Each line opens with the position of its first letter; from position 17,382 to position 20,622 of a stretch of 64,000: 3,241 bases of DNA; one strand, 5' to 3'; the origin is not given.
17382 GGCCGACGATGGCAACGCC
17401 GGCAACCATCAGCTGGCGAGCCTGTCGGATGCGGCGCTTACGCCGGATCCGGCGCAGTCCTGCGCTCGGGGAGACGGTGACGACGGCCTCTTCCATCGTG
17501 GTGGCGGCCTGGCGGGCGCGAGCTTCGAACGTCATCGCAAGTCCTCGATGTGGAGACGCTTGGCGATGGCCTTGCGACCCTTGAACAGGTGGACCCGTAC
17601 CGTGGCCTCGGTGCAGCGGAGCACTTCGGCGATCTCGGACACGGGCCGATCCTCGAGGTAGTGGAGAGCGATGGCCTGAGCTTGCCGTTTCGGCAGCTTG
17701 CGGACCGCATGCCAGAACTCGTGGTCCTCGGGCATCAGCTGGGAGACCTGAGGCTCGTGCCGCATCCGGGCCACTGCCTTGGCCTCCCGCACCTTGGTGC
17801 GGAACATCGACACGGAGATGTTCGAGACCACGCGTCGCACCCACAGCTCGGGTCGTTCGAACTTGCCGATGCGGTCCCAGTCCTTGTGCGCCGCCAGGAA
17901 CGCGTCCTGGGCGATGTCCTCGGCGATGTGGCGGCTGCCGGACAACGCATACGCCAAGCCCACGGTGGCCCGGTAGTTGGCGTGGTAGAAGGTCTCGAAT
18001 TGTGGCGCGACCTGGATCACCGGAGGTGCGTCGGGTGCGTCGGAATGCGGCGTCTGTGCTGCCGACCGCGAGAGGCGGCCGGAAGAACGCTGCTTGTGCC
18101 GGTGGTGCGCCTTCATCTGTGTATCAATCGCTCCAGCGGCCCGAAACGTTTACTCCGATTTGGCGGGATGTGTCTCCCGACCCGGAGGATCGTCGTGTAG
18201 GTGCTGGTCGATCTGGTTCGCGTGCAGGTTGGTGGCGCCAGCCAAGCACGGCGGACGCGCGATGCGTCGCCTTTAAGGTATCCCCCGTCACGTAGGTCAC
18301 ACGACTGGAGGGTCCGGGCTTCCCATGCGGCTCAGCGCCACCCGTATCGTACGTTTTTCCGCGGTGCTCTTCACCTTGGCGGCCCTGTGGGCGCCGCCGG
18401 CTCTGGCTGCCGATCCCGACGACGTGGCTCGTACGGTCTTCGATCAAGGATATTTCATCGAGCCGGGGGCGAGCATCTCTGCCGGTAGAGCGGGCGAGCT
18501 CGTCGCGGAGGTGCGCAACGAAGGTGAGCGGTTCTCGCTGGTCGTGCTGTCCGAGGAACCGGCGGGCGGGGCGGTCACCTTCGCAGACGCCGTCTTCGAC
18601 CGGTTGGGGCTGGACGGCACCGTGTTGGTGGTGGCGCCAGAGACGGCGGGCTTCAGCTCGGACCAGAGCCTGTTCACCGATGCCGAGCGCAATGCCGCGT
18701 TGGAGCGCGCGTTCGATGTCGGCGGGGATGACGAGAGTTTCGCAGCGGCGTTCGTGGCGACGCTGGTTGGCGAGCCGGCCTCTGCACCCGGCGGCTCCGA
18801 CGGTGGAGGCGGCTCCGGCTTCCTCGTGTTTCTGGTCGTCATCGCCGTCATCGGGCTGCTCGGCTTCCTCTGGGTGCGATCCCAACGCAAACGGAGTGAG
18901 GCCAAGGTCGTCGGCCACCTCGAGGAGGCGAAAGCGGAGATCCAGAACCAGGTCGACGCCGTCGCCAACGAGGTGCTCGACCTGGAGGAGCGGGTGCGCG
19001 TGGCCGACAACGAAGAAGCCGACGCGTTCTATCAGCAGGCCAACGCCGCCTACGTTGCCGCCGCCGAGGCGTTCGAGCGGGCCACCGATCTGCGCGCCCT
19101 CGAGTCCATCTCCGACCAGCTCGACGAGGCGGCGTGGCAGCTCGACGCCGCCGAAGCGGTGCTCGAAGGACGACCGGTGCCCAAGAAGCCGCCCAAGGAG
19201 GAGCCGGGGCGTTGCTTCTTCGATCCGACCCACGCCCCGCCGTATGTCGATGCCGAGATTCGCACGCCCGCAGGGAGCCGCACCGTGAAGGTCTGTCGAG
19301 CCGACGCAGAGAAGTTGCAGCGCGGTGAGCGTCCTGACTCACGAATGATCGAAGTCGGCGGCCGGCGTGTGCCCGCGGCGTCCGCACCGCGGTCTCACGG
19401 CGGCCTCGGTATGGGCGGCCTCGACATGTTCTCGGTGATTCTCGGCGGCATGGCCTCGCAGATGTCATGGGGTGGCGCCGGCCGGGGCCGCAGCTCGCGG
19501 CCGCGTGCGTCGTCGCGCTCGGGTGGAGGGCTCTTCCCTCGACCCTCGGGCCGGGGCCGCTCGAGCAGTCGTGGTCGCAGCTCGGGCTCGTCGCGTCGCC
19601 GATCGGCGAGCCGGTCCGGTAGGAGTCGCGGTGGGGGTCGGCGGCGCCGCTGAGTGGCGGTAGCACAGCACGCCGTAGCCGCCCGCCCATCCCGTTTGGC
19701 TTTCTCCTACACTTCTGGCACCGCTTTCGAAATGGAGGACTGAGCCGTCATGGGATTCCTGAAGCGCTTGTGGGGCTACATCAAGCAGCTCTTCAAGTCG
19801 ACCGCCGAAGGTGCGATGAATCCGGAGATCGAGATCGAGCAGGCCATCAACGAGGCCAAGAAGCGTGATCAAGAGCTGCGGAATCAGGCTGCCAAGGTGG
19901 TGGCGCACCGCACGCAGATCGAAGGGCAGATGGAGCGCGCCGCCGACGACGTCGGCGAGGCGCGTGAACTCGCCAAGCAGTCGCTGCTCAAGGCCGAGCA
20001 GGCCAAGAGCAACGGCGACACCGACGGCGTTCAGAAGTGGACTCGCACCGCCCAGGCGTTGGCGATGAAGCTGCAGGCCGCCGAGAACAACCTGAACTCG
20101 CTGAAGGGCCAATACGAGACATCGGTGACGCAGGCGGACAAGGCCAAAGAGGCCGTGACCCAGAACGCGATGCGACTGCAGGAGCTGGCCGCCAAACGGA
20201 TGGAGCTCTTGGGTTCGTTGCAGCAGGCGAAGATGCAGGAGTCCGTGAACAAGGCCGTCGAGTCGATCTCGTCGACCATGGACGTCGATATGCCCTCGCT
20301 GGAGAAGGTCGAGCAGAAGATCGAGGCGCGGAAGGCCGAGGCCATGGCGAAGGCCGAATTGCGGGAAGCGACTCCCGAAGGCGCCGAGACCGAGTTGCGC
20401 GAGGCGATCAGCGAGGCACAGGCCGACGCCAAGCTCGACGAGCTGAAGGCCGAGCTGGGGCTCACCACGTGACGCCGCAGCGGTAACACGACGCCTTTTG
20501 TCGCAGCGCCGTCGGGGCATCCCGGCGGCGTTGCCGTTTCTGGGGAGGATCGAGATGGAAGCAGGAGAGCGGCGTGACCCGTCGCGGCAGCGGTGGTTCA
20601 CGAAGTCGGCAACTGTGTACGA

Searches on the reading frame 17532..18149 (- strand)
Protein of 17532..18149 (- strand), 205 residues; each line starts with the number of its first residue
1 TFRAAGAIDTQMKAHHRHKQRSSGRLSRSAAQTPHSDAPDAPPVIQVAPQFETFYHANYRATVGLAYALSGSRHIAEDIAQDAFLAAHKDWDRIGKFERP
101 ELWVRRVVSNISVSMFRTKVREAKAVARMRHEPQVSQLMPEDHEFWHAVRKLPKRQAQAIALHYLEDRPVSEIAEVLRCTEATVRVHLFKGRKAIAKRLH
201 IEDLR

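Call 34: search_protein_families(library=pfam, proteins=[window:17532-18149:-], max_evalue=0.01)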
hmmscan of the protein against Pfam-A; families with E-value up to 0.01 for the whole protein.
window:17532-18149:- (205 aa): 5 families
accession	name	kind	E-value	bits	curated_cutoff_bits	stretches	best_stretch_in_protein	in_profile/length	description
PF08281.18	Sigma70_r4_2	-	1.7e-15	56.9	25.7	1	144-195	3-54/54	Sigma-70, region 4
PF04542.20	Sigma70_r2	-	9.3e-10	38.6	24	1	54-121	1-70/71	Sigma-70 region 2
PF04545.22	Sigma70_r4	-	3.3e-09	36.6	24.1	1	149-195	2-48/50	Sigma-70, region 4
PF13384.12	HTH_23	-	0.00023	21.3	24.6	1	156-188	6-40/50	Homeodomain-like domain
PF00196.25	GerE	-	0.006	16.6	23.5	0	165-188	15-38/57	Bacterial regulatory proteins, luxR family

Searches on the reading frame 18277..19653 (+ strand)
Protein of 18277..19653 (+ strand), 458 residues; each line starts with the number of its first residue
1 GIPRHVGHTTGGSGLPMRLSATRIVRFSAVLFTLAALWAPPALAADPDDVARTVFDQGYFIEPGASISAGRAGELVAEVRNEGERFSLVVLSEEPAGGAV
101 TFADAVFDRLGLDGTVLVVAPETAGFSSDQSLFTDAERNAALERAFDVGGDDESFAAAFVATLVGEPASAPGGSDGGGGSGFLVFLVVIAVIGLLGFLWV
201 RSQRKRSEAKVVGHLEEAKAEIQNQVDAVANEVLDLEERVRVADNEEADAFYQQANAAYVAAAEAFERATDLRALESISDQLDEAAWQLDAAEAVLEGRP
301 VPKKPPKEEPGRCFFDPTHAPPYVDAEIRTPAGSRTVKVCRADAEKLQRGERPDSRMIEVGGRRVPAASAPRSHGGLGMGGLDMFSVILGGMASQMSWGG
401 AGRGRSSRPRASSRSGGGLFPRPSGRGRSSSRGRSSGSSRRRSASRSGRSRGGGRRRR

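Call 34: search_protein_families(library=pfam, proteins=[window:18277-19653:+], max_evalue=0.01)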
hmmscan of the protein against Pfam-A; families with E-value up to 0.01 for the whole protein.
window:18277-19653:+ (458 aa): 1 family
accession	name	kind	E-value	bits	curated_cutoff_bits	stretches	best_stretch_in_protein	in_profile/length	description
PF20381.4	Rv1476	-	3.6e-05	24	26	1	46-208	7-153/156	Membrane protein Rv1476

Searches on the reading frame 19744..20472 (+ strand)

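Call 34: search_protein_families(library=pfam, proteins=[window:19744-20472:+], max_evalue=0.01)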
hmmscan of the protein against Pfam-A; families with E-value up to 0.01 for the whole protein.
window:19744-20472:+ (242 aa): 1 family
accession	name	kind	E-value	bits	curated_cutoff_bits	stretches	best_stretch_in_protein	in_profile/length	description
PF04012.17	PspA_IM30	-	4.6e-25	89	33.9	1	5-238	2-218/220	PspA/IM30 family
